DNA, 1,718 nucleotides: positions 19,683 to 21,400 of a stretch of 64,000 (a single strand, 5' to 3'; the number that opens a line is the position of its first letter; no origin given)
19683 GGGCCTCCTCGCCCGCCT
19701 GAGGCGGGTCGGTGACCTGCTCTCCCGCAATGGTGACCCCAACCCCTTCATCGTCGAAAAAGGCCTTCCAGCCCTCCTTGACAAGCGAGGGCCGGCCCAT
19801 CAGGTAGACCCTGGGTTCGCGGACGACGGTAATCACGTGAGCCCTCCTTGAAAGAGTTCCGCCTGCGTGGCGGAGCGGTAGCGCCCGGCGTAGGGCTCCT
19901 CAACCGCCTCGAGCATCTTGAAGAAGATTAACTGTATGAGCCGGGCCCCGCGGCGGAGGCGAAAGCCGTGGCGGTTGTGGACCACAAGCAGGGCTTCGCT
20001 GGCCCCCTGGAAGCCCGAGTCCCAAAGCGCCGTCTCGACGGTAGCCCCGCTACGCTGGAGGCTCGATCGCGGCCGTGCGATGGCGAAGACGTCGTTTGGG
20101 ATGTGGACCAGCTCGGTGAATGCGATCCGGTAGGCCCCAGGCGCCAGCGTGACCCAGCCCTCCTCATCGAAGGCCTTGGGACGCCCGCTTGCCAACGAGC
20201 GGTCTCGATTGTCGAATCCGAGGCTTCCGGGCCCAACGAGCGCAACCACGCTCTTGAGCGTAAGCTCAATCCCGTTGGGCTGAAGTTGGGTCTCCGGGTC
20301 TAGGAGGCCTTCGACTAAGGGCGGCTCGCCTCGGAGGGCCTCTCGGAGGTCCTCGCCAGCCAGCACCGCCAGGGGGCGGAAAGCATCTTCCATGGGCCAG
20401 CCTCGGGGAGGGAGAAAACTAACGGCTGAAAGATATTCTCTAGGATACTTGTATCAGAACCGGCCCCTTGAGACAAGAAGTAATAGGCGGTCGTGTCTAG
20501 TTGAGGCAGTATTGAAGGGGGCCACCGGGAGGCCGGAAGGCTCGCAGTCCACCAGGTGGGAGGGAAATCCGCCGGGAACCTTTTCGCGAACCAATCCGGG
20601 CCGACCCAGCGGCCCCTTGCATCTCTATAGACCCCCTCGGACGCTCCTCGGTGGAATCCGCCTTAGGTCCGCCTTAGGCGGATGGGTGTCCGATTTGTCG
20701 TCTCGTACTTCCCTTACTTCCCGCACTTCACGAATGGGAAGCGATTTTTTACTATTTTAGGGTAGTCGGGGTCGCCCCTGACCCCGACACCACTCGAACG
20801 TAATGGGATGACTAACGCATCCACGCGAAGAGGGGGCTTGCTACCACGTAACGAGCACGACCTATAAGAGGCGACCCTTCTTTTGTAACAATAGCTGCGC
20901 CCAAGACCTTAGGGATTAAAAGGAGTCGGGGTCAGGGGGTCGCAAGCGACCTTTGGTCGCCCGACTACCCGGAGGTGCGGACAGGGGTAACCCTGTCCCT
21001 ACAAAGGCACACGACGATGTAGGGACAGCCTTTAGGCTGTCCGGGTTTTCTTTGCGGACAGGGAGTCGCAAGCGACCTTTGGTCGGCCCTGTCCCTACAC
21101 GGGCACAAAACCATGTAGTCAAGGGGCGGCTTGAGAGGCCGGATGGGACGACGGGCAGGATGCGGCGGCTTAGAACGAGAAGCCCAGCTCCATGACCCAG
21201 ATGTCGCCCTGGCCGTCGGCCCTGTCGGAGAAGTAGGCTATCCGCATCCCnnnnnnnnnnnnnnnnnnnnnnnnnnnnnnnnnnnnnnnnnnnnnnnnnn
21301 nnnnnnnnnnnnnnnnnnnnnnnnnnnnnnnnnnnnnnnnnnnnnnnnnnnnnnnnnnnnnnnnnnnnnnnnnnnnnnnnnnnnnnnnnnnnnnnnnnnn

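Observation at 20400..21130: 730-bp non-coding region packed with nested inverted and direct repeats (structured RNA or MITE/REP-like elements)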

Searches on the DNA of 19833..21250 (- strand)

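Call 5: search_rna_families(source=window, start=20300, end=21250, threshold=evalue, max_evalue=10)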
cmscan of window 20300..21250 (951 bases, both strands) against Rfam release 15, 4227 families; matches with E-value up to 10: 4.
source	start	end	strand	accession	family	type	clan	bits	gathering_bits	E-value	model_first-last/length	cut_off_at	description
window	20394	20466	-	RF00349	snoR11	Gene; snRNA; snoRNA; CD-box;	-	17.4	50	7.3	1-90/90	no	Small nucleolar RNA R11/Z151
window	21016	21050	-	RF00431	SNORA55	Gene; snRNA; snoRNA; HACA-box;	-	15.6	45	1.8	73-123/135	no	Small nucleolar RNA SNORA55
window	20338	20398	-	RF01787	drz-agam-1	Gene; ribozyme;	-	14.9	37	5.9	1-82/82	no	drz-agam-1 ribozyme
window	20506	20539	+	RF02147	MEG8_3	Gene; lncRNA;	-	10.9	40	7.1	36-66/66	no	Maternally expressed 8 exon 3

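Call 72: build_rna_model(alignment_id=A4)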
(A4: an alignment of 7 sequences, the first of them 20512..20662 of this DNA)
Model R1 built from alignment A4 (7 sequences, 160 columns); structure: RNAalifold consensus.
model positions 150; base pairs 45; branch points 1; effective number of sequences 1.34; information 0.591 bits per position. Calibrated on 0.2 Mb of random sequence (short: E-values are rough).
structure used (alignment columns):
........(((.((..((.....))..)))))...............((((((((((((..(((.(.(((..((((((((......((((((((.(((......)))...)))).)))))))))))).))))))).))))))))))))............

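Call 73: search_with_rna_model(model_id=R1, sources=[window, L001, L002, L004, L005, L009, L012, L157, L158, L159, L160, L161, L162, L163, L164, L165, L166, L167, L168, L169, L170, L171, L175], max_evalue=1, make_alignment=true)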
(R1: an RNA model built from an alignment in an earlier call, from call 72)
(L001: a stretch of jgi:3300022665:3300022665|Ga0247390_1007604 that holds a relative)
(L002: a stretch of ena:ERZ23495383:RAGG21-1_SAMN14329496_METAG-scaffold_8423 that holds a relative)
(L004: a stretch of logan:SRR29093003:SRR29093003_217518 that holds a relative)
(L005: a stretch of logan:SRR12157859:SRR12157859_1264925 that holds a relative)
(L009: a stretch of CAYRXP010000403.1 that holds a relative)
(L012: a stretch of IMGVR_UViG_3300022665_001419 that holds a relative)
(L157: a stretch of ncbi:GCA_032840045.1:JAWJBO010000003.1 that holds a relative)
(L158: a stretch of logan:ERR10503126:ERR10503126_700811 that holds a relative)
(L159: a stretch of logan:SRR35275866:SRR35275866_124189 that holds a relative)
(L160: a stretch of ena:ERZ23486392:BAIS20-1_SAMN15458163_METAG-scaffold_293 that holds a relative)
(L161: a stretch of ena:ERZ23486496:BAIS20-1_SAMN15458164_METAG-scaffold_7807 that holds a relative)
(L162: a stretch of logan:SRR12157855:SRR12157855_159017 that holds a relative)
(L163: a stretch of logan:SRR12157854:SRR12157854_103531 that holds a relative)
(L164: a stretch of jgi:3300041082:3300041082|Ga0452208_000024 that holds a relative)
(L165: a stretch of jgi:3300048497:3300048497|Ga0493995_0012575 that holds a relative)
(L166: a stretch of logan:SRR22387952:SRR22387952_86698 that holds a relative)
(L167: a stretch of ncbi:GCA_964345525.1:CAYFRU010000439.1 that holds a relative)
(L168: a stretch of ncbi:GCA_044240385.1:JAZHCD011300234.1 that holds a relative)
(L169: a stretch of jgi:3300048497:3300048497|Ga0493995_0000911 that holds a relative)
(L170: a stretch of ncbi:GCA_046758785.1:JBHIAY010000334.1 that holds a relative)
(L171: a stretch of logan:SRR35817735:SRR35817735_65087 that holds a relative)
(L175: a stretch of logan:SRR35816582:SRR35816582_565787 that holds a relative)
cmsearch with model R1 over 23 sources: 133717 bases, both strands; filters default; matches with E-value up to 1: 17.
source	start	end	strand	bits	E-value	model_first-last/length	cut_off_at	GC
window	20512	20661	-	168.1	1.9e-40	1-150/150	no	0.67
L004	527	676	+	168.1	1.9e-40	1-150/150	no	0.67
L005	56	205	+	168.1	1.9e-40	1-150/150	no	0.67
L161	447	595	+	165.6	7.9e-40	1-150/150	no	0.7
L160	778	926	+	165.2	1e-39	1-150/150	no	0.68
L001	4607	4755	+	165.2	1e-39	1-150/150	no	0.67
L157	3740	3889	+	156.4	1.7e-37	1-150/150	no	0.67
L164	613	762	+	126.9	4.5e-30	1-150/150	no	0.65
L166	655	802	+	121.6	1e-28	1-150/150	no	0.62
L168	1222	1372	+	117.6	9.8e-28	1-150/150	no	0.73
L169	372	520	+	106.5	6.2e-25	1-150/150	no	0.62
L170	241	389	+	89.4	1.3e-20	1-150/150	no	0.71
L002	1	68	+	65.5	1.4e-14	83-150/150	5'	0.74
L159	1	43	+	30.8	7.7e-06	108-150/150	5'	0.74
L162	1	37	+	24.7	0.00027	114-150/150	5'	0.76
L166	693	838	-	16.9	0.025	1-150/150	no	0.62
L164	652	799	-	11.7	0.5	1-150/150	no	0.59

Alignment A5: 17 matches aligned to the model, 218 columns, each read 5' to 3' on its own strand. Consensus structure (alignment columns), stored with it:
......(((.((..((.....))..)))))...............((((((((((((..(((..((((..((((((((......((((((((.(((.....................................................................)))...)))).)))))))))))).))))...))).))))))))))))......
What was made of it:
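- A covariance model finds one copy per relative, including two sequences not used to build it (106 and 89 bits; call 73).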

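Call 77: search_rna_families(sources=[L164, L166, L168, L169, L170, L160], threshold=evalue, max_evalue=10)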
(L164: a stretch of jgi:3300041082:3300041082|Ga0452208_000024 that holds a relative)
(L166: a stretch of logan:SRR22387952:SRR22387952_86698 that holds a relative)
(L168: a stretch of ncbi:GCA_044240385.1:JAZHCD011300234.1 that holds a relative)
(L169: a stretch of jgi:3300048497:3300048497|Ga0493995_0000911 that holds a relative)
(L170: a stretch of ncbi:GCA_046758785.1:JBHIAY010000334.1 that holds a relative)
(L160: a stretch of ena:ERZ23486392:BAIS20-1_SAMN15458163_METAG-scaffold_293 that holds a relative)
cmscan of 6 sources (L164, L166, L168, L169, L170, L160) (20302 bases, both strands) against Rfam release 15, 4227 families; matches with E-value up to 10: 4.
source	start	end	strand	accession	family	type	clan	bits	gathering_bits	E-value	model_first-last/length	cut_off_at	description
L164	1224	1306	+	RF03075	DUF3800-VIII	Gene; sRNA;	-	23.9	40.2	2.2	1-64/64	no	DUF3800-VIII RNA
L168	538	608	+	RF02163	sR-tMet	Gene; snRNA; snoRNA; CD-box;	-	23.1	50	3.3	1-72/72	no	Small nucleolar RNA sR-tMet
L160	2037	2169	-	RF01872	MEG3_2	Gene; lncRNA;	-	19.7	60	7.1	1-105/105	no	Maternally expressed 3 conserved region 2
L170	1105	1232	-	RF00627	P15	Gene;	-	17.5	70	9.9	1-119/119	no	Pseudomonas sRNA P15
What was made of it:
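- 20512..20661 (-): Conserved structured RNA candidate: a 5' hairpin plus a rod of about 100 nt. The apical sequence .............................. is invariant. It is single-copy and always lies upstream of dcd-thyX on the same strand. No Rfam match (calls 5, 77).
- On Any Rfam family (for the repeats and for the 20512-20661 motif): Nothing meaningful appears at E up to 10 in the region or in six homologous loci (calls 5, 77).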

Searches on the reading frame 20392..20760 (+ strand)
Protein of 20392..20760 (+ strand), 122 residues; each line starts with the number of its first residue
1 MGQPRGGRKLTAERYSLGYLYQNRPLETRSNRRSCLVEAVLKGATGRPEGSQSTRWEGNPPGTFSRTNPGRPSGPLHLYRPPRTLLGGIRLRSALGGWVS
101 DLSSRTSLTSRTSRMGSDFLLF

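Call 47: search_protein_families(library=pfam, proteins=[window:20392-20760:+], max_evalue=0.01)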
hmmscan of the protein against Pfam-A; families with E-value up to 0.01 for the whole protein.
window:20392-20760:+ (122 aa): 0 families
